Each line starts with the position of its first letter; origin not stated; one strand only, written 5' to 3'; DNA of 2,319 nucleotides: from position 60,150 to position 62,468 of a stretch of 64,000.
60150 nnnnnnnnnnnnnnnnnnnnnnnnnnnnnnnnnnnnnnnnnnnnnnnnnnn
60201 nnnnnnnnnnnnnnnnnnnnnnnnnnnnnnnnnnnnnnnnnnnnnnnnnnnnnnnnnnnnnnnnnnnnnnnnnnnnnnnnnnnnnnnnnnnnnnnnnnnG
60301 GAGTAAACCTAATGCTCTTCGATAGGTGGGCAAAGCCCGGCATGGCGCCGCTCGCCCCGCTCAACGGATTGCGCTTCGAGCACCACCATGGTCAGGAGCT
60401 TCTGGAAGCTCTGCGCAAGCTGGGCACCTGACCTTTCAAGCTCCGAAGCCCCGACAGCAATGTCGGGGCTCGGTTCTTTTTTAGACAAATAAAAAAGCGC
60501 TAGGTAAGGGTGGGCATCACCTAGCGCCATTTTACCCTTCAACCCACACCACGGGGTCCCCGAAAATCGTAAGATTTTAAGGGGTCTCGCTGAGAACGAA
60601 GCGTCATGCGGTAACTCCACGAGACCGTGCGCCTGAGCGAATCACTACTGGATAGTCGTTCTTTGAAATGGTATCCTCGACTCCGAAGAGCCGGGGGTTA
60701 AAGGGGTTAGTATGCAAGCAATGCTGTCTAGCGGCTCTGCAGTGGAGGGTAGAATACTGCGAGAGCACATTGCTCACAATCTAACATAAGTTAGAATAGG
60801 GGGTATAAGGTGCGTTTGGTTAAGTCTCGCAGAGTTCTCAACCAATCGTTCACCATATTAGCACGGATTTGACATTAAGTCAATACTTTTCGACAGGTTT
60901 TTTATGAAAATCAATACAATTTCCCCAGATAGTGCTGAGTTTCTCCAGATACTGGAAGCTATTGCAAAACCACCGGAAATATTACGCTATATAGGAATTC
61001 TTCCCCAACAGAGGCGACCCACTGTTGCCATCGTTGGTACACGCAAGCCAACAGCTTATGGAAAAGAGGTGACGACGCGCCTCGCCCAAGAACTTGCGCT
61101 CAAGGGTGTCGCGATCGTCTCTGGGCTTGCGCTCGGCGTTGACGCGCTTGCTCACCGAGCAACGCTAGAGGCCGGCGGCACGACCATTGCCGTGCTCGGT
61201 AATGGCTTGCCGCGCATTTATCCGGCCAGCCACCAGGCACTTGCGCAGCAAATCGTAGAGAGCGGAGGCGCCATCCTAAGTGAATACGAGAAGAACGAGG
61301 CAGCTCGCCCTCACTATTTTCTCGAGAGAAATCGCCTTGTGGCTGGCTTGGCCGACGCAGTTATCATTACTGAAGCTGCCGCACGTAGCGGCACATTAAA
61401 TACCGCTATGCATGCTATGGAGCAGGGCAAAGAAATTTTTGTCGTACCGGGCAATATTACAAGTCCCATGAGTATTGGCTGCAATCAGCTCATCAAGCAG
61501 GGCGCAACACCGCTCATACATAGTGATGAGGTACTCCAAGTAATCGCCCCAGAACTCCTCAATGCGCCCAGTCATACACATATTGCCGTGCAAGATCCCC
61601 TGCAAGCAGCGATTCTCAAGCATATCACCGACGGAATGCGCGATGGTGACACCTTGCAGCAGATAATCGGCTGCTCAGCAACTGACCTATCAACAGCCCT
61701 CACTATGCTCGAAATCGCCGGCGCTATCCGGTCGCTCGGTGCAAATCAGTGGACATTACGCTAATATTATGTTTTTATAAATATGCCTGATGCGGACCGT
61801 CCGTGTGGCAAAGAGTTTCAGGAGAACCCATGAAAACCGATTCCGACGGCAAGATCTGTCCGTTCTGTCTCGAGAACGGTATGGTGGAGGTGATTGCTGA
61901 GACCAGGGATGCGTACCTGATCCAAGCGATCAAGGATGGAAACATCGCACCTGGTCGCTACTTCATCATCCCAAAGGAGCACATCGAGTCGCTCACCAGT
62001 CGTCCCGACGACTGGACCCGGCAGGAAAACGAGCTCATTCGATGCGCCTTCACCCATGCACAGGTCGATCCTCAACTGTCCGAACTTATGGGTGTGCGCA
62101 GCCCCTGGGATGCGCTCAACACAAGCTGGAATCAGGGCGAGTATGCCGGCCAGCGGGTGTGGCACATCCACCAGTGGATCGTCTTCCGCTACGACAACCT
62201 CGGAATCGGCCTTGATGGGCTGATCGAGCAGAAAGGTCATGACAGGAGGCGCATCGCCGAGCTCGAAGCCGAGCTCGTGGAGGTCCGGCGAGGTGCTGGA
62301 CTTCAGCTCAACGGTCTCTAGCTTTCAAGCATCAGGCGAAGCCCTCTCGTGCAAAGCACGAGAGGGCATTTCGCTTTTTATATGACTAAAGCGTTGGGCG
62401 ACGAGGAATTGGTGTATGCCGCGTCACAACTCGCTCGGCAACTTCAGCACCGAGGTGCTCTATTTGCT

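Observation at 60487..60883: Orphan ~355-nt structured RNA with a consensus promoter and an intrinsic terminator, antisense to nothing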

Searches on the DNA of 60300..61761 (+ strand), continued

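Call 64: search_with_rna_model(model_id=R1, sources=[L064, L065, L066, L067, L068, L069, L070, L071, L072, L073, L074, L075, L076, L077, L078, L079, L080, L081, L082, L083, L084, L091, L164, L172], max_evalue=1)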
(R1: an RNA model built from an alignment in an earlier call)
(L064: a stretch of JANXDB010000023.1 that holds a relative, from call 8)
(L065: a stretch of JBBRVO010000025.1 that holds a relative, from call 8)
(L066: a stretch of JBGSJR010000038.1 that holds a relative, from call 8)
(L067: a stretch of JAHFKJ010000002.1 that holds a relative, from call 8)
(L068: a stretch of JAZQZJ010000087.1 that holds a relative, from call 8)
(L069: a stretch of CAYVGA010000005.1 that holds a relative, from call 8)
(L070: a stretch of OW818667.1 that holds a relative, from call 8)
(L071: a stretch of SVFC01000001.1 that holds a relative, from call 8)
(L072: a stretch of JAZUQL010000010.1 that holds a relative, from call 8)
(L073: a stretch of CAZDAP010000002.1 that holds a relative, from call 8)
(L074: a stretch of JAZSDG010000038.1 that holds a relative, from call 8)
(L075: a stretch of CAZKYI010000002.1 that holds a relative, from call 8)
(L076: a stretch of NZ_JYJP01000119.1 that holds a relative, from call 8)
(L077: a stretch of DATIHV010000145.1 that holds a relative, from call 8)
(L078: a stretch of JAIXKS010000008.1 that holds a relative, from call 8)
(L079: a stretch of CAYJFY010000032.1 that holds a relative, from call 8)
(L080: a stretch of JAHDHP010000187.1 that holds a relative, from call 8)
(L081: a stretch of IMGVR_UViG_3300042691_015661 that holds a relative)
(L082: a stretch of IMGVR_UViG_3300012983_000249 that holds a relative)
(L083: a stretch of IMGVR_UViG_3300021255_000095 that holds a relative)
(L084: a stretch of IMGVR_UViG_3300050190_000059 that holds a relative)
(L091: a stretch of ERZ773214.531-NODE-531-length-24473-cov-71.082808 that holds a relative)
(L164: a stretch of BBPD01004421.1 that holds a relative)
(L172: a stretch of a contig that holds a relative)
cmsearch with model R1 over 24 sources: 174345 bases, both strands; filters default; matches with E-value up to 1: 7.
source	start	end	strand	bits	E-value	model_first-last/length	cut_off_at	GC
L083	218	252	-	31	4.3e-06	74-108/113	no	0.6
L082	3852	3872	+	19.7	0.0045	82-102/113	no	0.57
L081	236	254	-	13.6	0.19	83-101/113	no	0.74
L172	3946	3962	-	13.3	0.22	84-100/113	no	0.76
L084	3118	3136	+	11.6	0.64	83-101/113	no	0.68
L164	3523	3539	-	11.1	0.88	84-100/113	no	0.65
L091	706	722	-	11.1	0.88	84-100/113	no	0.65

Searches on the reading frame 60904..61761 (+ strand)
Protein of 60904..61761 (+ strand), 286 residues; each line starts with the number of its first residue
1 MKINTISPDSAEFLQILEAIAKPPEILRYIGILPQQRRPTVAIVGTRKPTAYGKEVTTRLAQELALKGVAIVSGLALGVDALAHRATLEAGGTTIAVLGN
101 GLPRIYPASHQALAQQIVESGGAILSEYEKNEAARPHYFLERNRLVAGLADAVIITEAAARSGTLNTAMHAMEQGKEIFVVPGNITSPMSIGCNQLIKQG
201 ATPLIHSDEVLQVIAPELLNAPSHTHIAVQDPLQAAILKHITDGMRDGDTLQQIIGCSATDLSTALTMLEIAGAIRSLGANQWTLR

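Call 8: find_related_loci(query=window:60904-61761:+, collection=genome_contigs, flank=4000)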
Query window:60904-61761:+ (286 aa) in genome_contigs; peptide patterns used: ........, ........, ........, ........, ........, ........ (x = any residue, [..] = any of these).
223 stretches matched a pattern; 161 encode a relative of the query (tblastn E <= 1e-3); the best 80 are kept; 80 distinct loci.
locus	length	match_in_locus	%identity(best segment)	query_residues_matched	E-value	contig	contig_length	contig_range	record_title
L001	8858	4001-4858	79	1-286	4e-150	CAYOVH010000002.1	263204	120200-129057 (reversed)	MAG TPA_asm: uncultured Candidatus Saccharibacteria bacterium isolate SRP344714_co1_253 genome assembly, contig: NODE_79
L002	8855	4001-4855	72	1-286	4e-136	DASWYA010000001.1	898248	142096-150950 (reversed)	MAG TPA_asm: Candidatus Saccharimonadales bacterium isolate SMAG_U3699 k141_583944, whole genome shotgun sequence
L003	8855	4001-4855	68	1-286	3e-129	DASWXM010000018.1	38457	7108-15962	MAG TPA_asm: Candidatus Saccharimonadales bacterium isolate SMAG_U3685 k141_719602, whole genome shotgun sequence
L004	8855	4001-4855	67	1-286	2e-127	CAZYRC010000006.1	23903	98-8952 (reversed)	MAG TPA_asm: uncultured Candidatus Saccharibacteria bacterium isolate SRP170004_co1_166 genome assembly, contig: NODE_31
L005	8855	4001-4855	66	1-286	3e-125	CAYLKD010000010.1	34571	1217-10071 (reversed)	MAG TPA_asm: uncultured Candidatus Saccharibacteria bacterium isolate binchicken_co183_32 genome assembly, contig: NODE_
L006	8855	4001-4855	66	1-286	5e-124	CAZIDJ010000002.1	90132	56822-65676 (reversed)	MAG TPA_asm: uncultured Candidatus Saccharibacteria bacterium isolate SRP286056_co1_711 genome assembly, contig: NODE_19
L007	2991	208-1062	66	1-286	7e-129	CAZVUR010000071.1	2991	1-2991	MAG TPA_asm: uncultured Candidatus Saccharibacteria bacterium isolate SRP133034_co1_59 genome assembly, contig: NODE_274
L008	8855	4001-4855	67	1-286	2e-122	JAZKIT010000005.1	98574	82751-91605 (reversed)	MAG: Patescibacteria group bacterium isolate ADI_DC_SW_02_SPN_11032020-bin060_1 DCSW02SPN_B060_1_000000000005, whole gen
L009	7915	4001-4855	65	1-286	4e-122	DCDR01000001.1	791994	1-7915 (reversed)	MAG TPA_asm: Candidatus Saccharibacteria bacterium UBA1050 UBA1050_contig_1, whole genome shotgun sequence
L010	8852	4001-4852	62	1-285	4e-119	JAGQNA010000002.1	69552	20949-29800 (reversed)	MAG: Candidatus Saccharibacteria bacterium isolate HKST-UBA56 NODE_2_length_69552_cov_6.703606, whole genome shotgun seq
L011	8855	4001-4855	65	1-286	3e-118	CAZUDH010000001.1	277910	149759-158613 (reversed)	MAG TPA_asm: uncultured Candidatus Saccharibacteria bacterium isolate SRP285395_co2_116 genome assembly, contig: NODE_34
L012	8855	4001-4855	62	1-285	3e-115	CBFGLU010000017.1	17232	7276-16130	MAG TPA_asm: uncultured bacterium isolate SRR28044139_metabat2_20 genome assembly, contig: ERZ27254127.275, whole genome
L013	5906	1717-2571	63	1-286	5e-115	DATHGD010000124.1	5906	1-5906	MAG TPA_asm: Candidatus Saccharimonadales bacterium isolate SMAG_U12464 k141_76815, whole genome shotgun sequence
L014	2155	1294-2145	62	1-285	8e-119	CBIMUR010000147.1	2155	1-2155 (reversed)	MAG TPA_asm: uncultured bacterium isolate SRR16817064_concoct_5 genome assembly, contig: ERZ27394172.32641, whole genome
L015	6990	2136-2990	60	1-286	1e-110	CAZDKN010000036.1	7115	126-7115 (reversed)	MAG TPA_asm: uncultured Candidatus Saccharimonas sp. isolate SRP062349_co2_266 genome assembly, contig: NODE_5864_length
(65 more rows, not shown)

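Call 74: search_protein_families(library=pfam, proteins=[window:60904-61761:+], max_evalue=0.01)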
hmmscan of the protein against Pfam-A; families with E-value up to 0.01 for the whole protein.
window:60904-61761:+ (286 aa): 3 families
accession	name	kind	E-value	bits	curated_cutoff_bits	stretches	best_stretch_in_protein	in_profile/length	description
PF02481.21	DNA_processg_A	-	2.5e-72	242.9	29.6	1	2-204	6-210/212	DNA recombination-mediator protein A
PF18306.6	LDcluster4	-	5.1e-08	33.1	26.3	1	39-98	2-62/151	SLOG cluster4 family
PF17782.7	DprA_WH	-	1.7e-07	31.6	22.9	1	228-279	8-59/61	DprA winged helix domain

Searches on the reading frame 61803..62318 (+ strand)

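Call 74: search_protein_families(library=pfam, proteins=[window:61803-62318:+], max_evalue=0.01)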
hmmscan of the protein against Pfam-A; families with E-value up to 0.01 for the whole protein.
window:61803-62318:+ (172 aa): 2 families
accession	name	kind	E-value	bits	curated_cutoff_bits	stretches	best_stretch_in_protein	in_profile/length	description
PF01230.28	HIT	-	0.0036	18.4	21.5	1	47-130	23-96/98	HIT domain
PF04677.20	CwfJ_C_1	-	0.008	16.5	21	0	16-72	11-68/122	Protein similar to CwfJ C-terminus 1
